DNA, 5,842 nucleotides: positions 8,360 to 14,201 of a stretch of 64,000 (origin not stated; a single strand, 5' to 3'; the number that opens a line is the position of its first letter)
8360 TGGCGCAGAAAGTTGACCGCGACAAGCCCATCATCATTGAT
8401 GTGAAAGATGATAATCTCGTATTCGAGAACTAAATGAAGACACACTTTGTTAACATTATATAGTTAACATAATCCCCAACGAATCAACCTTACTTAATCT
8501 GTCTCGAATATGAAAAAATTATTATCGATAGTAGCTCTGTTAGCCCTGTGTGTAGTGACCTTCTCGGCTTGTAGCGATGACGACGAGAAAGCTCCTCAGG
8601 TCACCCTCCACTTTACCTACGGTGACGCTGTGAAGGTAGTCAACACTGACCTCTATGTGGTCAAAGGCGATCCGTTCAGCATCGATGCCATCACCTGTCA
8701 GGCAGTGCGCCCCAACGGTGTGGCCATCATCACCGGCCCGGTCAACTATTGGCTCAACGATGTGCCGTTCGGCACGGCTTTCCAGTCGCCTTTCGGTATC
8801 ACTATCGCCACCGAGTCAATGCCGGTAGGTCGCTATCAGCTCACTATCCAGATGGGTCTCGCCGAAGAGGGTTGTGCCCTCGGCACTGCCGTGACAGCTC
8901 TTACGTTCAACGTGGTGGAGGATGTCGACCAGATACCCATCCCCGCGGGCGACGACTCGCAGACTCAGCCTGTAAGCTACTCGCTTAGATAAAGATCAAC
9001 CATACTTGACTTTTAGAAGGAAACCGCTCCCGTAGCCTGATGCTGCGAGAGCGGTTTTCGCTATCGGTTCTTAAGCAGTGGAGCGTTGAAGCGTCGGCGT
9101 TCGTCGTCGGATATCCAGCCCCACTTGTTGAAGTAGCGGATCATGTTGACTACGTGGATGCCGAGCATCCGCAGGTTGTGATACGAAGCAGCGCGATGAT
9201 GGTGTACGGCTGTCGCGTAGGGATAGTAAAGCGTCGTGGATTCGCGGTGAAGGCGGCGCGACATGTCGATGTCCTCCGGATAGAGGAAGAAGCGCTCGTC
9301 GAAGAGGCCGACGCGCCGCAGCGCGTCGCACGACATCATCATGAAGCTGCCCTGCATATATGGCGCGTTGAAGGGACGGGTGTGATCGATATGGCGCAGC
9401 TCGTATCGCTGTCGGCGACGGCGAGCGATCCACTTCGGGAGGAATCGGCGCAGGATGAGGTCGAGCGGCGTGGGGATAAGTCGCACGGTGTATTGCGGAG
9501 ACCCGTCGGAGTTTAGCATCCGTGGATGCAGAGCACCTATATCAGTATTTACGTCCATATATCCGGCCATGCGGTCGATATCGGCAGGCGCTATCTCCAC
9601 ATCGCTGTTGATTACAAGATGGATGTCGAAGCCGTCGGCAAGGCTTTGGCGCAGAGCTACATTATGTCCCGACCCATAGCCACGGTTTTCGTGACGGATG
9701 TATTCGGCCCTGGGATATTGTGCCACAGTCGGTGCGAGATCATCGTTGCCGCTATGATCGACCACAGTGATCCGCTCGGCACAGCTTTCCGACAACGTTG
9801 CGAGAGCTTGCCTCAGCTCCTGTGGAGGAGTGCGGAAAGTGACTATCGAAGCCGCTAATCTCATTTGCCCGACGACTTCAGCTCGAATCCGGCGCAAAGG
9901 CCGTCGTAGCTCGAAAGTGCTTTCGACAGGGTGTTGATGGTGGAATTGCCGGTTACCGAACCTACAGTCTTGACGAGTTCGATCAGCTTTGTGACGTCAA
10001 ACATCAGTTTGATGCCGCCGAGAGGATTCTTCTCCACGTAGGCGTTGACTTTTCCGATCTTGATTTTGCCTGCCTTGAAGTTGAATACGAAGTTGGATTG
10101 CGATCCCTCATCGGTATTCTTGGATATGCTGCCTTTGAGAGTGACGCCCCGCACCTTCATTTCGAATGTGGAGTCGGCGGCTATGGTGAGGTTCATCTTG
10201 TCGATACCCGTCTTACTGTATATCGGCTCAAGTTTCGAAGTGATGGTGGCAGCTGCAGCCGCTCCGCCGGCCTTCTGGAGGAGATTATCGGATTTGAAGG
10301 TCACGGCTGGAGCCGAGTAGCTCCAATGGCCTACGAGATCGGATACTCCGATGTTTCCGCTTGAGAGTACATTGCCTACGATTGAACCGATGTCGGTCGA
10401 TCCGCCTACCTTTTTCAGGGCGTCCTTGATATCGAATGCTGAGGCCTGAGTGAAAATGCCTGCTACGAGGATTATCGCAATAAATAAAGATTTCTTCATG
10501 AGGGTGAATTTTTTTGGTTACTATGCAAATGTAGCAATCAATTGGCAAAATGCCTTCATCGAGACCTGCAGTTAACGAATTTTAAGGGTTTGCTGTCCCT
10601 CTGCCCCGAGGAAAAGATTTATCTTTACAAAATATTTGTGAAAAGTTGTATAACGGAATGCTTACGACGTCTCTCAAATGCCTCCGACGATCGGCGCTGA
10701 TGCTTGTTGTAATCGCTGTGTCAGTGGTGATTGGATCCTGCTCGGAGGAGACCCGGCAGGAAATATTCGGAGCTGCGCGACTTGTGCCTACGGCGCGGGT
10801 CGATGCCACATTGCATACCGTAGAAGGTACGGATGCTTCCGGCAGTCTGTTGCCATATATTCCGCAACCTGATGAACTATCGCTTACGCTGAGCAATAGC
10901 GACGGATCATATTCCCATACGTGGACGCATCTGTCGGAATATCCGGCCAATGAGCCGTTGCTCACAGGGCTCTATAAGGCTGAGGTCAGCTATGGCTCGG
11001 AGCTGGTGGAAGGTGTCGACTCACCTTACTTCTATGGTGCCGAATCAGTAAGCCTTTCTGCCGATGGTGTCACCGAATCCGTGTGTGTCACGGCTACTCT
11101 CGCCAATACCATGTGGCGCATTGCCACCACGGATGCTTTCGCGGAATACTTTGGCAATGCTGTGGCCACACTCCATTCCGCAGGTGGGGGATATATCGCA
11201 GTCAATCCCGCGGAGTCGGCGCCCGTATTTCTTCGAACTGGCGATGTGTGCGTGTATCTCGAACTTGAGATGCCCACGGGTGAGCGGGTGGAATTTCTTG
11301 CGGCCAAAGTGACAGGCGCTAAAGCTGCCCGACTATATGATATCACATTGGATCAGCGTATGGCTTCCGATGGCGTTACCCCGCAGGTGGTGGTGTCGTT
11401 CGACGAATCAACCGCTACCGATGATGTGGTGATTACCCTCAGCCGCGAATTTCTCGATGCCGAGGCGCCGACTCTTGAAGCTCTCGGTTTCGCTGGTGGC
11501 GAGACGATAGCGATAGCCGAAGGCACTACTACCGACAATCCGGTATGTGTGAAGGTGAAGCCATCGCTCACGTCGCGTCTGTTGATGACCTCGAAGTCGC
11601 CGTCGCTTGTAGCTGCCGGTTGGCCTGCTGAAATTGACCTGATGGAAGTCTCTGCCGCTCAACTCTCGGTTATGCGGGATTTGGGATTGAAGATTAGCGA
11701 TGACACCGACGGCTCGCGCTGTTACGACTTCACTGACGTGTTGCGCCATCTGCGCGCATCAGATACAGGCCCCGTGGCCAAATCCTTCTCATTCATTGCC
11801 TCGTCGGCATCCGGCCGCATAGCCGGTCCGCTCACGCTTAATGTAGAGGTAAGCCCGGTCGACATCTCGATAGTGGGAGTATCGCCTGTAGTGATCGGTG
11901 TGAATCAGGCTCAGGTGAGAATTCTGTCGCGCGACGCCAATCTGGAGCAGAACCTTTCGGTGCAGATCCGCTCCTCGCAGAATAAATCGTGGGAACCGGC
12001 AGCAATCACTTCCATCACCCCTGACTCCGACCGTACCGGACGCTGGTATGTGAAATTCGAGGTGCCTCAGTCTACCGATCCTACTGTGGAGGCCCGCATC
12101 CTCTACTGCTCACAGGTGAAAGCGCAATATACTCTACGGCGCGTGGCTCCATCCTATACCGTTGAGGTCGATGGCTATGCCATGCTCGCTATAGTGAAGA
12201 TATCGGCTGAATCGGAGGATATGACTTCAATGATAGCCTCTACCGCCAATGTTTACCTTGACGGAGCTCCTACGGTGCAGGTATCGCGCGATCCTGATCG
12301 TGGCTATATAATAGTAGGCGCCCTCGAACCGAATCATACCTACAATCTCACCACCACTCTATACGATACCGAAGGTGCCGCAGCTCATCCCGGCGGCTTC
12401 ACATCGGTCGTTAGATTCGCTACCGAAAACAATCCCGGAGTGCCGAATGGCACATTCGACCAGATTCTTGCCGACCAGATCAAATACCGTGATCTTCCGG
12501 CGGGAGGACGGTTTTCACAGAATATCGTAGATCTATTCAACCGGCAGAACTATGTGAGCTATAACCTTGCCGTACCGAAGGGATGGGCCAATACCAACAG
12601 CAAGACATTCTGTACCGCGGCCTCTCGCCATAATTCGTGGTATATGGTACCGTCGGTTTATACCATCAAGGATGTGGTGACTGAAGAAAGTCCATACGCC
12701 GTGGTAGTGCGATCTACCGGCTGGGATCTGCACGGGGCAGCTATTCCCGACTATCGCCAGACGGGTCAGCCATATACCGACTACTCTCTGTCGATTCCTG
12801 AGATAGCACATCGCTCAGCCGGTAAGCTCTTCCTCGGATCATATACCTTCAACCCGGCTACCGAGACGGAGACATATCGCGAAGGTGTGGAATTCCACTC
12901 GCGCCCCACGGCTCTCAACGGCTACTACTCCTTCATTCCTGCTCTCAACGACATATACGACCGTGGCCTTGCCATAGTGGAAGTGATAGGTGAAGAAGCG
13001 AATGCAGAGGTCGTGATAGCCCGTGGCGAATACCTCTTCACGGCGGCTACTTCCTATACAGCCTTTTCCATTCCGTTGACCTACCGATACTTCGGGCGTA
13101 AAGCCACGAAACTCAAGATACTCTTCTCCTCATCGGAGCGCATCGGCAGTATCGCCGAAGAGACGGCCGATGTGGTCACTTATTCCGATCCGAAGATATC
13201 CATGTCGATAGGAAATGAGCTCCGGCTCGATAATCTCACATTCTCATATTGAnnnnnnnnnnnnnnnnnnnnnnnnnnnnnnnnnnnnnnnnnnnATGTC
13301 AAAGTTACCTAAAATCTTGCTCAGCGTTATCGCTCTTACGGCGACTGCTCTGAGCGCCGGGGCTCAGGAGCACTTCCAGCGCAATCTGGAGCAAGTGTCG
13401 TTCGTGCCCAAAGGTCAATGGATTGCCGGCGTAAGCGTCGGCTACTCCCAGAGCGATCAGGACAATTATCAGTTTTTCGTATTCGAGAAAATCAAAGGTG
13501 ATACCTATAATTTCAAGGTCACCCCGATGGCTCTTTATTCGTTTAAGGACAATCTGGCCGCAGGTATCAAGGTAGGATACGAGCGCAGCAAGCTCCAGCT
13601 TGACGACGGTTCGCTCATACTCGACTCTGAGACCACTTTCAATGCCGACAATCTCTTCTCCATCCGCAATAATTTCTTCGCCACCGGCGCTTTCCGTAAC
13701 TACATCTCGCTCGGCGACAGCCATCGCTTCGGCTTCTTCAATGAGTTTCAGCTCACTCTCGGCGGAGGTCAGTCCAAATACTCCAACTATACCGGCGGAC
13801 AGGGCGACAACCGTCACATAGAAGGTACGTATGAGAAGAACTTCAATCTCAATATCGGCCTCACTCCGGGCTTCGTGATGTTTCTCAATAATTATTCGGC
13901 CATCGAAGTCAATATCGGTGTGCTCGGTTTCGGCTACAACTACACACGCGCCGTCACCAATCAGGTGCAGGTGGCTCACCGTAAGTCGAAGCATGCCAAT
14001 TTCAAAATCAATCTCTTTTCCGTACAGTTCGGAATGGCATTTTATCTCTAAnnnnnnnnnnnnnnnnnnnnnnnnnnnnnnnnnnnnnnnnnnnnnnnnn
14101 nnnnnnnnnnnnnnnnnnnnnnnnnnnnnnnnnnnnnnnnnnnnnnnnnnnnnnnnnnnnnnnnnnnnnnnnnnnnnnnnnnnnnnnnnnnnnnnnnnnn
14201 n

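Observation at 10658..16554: Candidate uncharacterised outer-membrane system: PCMD lipoprotein, two small beta-barrels, PCMD lipoprotein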

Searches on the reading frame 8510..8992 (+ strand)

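Call 3: search_protein_families(library=pfam, proteins=[window:8510-8992:+], max_evalue=0.01)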
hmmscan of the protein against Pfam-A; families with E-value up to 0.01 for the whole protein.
window:8510-8992:+ (160 aa): 0 families

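Call 4: search_protein_families(library=ncbifam, proteins=[window:8510-8992:+], max_evalue=0.01)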
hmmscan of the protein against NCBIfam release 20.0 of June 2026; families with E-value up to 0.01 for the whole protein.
window:8510-8992:+ (160 aa): 2 families
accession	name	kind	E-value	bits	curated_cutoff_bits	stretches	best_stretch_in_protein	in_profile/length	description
NF005249.0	PRK06760.1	subfamily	0.005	16.4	287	1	1-32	1-32/223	hypothetical protein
NF050142.1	PG1828_fam_lipo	equivalog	0.0076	17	50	0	1-28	1-26/59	PG1828 family lipoprotein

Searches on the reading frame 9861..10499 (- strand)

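Call 3: search_protein_families(library=pfam, proteins=[window:9861-10499:-], max_evalue=0.01)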
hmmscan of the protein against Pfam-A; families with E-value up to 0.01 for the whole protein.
window:9861-10499:- (212 aa): 1 family
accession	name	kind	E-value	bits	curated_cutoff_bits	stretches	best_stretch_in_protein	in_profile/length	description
PF16270.11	DUF4923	-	1.3e-45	155.8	22.8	1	29-208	2-175/176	Lipocalin-like domain (DUF4923)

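Call 4: search_protein_families(library=ncbifam, proteins=[window:9861-10499:-], max_evalue=0.01)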
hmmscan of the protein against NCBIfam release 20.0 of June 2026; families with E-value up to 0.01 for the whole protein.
window:9861-10499:- (212 aa): 0 families

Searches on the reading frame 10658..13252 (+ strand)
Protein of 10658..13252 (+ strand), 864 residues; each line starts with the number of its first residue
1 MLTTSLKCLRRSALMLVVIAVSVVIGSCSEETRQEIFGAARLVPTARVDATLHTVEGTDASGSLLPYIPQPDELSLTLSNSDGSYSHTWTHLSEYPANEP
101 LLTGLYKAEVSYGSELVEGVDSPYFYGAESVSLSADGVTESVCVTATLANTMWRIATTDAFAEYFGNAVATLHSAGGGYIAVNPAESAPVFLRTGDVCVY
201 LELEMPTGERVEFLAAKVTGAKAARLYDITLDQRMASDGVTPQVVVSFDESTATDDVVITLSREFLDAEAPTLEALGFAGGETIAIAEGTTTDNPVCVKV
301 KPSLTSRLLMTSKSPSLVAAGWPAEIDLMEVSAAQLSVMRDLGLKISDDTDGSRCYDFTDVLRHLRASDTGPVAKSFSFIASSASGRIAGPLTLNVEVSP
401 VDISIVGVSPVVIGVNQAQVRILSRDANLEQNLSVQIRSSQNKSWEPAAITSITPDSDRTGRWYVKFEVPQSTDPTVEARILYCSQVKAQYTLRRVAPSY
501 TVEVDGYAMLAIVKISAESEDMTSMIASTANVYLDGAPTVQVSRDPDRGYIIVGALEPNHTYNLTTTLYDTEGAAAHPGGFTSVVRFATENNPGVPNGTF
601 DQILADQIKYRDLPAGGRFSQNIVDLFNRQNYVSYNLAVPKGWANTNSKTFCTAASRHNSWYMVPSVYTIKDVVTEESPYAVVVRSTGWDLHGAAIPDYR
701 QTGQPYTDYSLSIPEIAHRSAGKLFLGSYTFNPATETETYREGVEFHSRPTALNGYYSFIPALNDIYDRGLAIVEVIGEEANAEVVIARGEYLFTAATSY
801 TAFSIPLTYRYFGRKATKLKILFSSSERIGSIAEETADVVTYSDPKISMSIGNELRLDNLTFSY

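Call 3: search_protein_families(library=pfam, proteins=[window:10658-13252:+], max_evalue=0.01)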
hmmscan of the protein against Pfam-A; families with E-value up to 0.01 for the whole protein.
window:10658-13252:+ (864 aa): 2 families
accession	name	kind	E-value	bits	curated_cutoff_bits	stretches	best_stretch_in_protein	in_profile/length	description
PF14900.11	DUF4493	-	1.1e-26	94.6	27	1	67-262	25-225/226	Domain of unknown function (DUF4493)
PF13201.12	PCMD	-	4.7e-08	33.5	28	1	713-827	77-213/234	Putative carbohydrate metabolism domain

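Call 4: search_protein_families(library=ncbifam, proteins=[window:10658-13252:+], max_evalue=0.01)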
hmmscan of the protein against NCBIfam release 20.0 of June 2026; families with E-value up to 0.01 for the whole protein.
window:10658-13252:+ (864 aa): 0 families

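Call 18: search_solved_structures(query=window:10658-13252:+, max_evalue=1)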
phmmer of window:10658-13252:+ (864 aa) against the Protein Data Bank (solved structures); distinct sequences matched with E-value up to 1: 1.
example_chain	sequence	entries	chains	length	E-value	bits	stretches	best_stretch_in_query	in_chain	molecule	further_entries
7c5x_A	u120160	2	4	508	0.1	14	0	781-826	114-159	iota-carbonic anhydrase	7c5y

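Call 41: predict_structure(alignment_id=A2)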
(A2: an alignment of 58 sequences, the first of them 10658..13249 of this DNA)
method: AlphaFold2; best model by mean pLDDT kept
length: 864 residues; sequences in the alignment: 58
mean_pLDDT: 91.5   pTM: 0.62
mean pLDDT of the five models: 91.5, 90.5, 90.2, 89.9, 89.8
residues with pLDDT >= 90: 663; 70-90: 177; 50-70: 14; < 50: 10
segments of 3 or more residues with pLDDT < 50: 29-35
pLDDT, mean of each block of 10 residues (from residue 1): 63 82 61 54 94 88 90 94 85 88 93 91 95 88 96 94 92 93 86 95 94 94 94 93 92 83 93 94 91 94 94 92 95 96 95 95 87 85 94 93 88 89 87 92 91 92 93 87 89 90 96 94 91 92 92 95 93 82 95 95 94 95 90 96 95 95 97 88 97 94 91 96 97 95 96 97 94 97 95 96 96 95 97 96 95 97 96
secondary structure, 60 per line:
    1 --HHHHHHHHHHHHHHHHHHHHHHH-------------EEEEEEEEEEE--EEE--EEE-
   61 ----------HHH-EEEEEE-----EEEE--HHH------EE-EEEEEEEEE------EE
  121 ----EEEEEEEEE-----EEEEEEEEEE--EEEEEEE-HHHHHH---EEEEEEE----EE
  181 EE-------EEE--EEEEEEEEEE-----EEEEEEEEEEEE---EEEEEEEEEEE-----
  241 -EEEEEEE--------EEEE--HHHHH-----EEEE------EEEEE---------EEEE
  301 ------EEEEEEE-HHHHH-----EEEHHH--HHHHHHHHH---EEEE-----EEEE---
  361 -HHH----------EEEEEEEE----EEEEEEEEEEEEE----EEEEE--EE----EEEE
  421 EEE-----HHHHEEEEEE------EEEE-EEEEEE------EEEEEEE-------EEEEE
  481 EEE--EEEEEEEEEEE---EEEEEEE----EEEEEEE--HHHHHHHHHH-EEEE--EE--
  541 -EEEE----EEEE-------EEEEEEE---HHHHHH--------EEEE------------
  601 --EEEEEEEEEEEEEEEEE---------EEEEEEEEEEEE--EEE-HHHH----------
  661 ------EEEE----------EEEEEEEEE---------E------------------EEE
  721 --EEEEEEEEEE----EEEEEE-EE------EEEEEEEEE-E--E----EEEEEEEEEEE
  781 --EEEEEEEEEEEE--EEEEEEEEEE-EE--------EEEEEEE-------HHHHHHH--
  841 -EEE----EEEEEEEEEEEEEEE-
elements in order (helices of 4 or more, strands of 3 or more residues): H3-25 E39-49 E52-54 E57-59 E75-80 E86-89 E104-112 E125-133 E139-148 E151-157 H159-164 E168-174 E179-182 E190-192 E195-204 E210-221 E225-235 E242-248 E257-260 H263-267 E273-276 E283-287 E297-300 E307-313 H315-319 E325-327 H333-341 E345-348 E354-357 E375-382 E387-399 E404-408 E417-423 H429-432 E433-438 E445-448 E450-455 E462-468 E476-483 E486-496 E500-506 E511-517 H520-529 E531-534 E542-545 E550-553 E561-567 H571-576 E585-588 E603-619 E629-640 E643-645 H647-650 E667-670 E681-689 E718-720 E723-732 E737-742 E752-760 E770-780 E783-794 E797-806 E818-824 H832-838 E842-844 E849-863

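Call 43: fold_search(model_id=the predicted structure, library=pdb)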
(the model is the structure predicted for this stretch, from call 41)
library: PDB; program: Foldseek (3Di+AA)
matches with E <= 10: 1974; with E <= 0.001: 481
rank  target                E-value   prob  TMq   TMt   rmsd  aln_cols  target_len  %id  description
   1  9flp_A                1.8e-11  1.00  0.15  0.14  68.6       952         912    9  CryoEM structure of the neck (1403-2314) in the grappling hook protein A (GhpA) in the bacterium Aureispira sp. CCB-QB (released 2024-10-16)
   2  5ftx                  8.8e-09  1.00  0.14  0.17  36.5       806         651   10  Structure of surface layer protein SbsC, domains 4-9 (released 2017-02-22)
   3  4yfg_A                1.6e-08  1.00  0.13  0.19  22.5       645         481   10  Crystal structure of PTP delta meA3/meB minus variant Ig1-Fn1 (released 2015-05-06)
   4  9ba4_A                1.9e-08  1.00  0.18  0.16  28.3       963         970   10  Full-length cross-linked Contactin 2 (CNTN2) (released 2024-07-17)
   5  7von                  1.9e-08  0.98  0.11  0.08  55.0       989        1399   10  Native alpha-2-macroglobulin monomer (released 2022-11-16)
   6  9g93_A                3.7e-08  1.00  0.09  0.12  31.4       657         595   12  CryoET structure of the in vitro grown Bacillus anthracis Sap S-layer (released 2024-12-18)
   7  4i2x_F                1.6e-07  1.00  0.15  0.29  11.8       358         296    9  Crystal structure of Signal Regulatory Protein gamma (SIRP-gamma) in complex with FabOX117 (released 2013-12-18)
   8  6tav_B                1.6e-07  0.98  0.12  0.09  45.3      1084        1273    7  Crystal structure of endopeptidase-induced alpha2-macroglobulin (released 2021-05-12)
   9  7k44                  2.1e-07  1.00  0.12  0.23  17.9       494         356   12  SGBP-B from a complex xyloglucan utilization locus in Bacteroides uniformis (released 2021-09-29)
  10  5i99                  2.2e-07  1.00  0.15  0.25  17.8       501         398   10  Crystal structure of mouse CNTN3 Ig5-Fn2 domains (released 2016-08-31)
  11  4u7m                  2.6e-07  1.00  0.13  0.27  12.9       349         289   10  LRIG1 extracellular domain: Structure and Function Analysis (released 2015-04-08)
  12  4oia_B                2.6e-07  1.00  0.13  0.24  18.7       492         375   10  Crystal Structure of ICAM-5 D1-D4 ectodomain fragment, Space Group P4322 (released 2014-07-16)
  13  7q62_A                2.6e-07  0.96  0.10  0.08  54.5       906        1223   10  Structure of TEV cleaved A2ML1 dimer (A2ML1-TT dimer) (released 2022-04-20)
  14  4y61_A                3.4e-07  1.00  0.11  0.21  19.1       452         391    8  Crystal structure of the complex between Slitrk2 LRR1 and PTP delta Ig1-Fn1 (released 2015-06-03)
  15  9qk2_F                4.1e-07  1.00  0.12  0.15  41.1       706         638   10  Structure of the Complement classical and lectin pathway C3 convertase in complex with substrate C3 (released 2025-12-24)
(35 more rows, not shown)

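Call 47: search_solved_structures(query=A2, max_evalue=1)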
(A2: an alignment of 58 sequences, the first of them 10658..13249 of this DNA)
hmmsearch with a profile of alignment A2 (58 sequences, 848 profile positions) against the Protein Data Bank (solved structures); distinct sequences matched with E-value up to 1: 15.
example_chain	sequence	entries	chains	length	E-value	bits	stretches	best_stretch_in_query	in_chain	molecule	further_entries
4jrl_A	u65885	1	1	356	0.052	14.7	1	702-746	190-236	putative glycoside hydrolase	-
4het_A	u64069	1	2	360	0.18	12.9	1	702-746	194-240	HYPOTHETICAL GLYCOSIDE HYDROLASE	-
2e3v_A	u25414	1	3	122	0.28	12.3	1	535-577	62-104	Neural cell adhesion molecule 1, 140 kDa isoform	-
2haz_A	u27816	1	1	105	0.31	12.1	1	534-576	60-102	Neural cell adhesion molecule 1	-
1wf5_A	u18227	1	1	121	0.46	11.6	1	520-572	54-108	sidekick 2 protein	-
2vkx_A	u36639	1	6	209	0.76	10.8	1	535-577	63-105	NEURAL CELL ADHESION MOLECULE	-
2vkw_A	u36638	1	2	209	0.78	10.8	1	535-577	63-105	NEURAL CELL ADHESION MOLECULE 1,140 KDA ISOFORM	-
4ogw_A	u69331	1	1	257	0.9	10.6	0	514-564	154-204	ADP-ribosyl cyclase 1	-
4f45_A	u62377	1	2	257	0.91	10.6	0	514-564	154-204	ADP-ribosyl cyclase 1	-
9vxl_A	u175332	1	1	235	0.91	10.6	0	514-564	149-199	ADP-ribosyl cyclase/cyclic ADP-ribose hydrolase 1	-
3dzj_A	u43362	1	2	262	0.93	10.5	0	514-564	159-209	ADP-ribosyl cyclase 1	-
4xjt_A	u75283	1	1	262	0.93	10.5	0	514-564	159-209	ADP-ribosyl cyclase/cyclic ADP-ribose hydrolase 1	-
2i65_A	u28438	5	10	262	0.94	10.5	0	514-564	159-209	ADP-ribosyl cyclase 1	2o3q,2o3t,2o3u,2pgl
8zye_A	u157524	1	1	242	0.96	10.5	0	514-564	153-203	ADP-ribosyl cyclase/cyclic ADP-ribose hydrolase 1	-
2edy_A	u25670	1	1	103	0.99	10.4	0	517-576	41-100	Receptor-type tyrosine-protein phosphatase F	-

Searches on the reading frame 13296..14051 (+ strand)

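Call 3: search_protein_families(library=pfam, proteins=[window:13296-14051:+], max_evalue=0.01)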
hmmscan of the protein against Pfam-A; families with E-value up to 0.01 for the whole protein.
window:13296-14051:+ (251 aa): 1 family
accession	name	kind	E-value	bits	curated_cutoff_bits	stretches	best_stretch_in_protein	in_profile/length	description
PF13505.12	OMP_b-brl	-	0.0081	16.8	28.7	1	44-115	58-128/175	Outer membrane protein beta-barrel domain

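Call 4: search_protein_families(library=ncbifam, proteins=[window:13296-14051:+], max_evalue=0.01)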
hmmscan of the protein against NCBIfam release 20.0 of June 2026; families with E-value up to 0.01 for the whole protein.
window:13296-14051:+ (251 aa): 0 families

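Call 30: search_protein_families(library=pfam, proteins=[window:13296-14048:+], max_evalue=1)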
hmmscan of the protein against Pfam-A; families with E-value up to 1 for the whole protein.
window:13296-14048:+ (251 aa): 2 families
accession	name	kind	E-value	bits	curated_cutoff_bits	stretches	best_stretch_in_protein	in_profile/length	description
PF13505.12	OMP_b-brl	-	0.0081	16.8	28.7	1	44-115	58-128/175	Outer membrane protein beta-barrel domain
PF12099.14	DUF3575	-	0.045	13.5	21.1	1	143-234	72-162/177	Protein of unknown function (DUF3575)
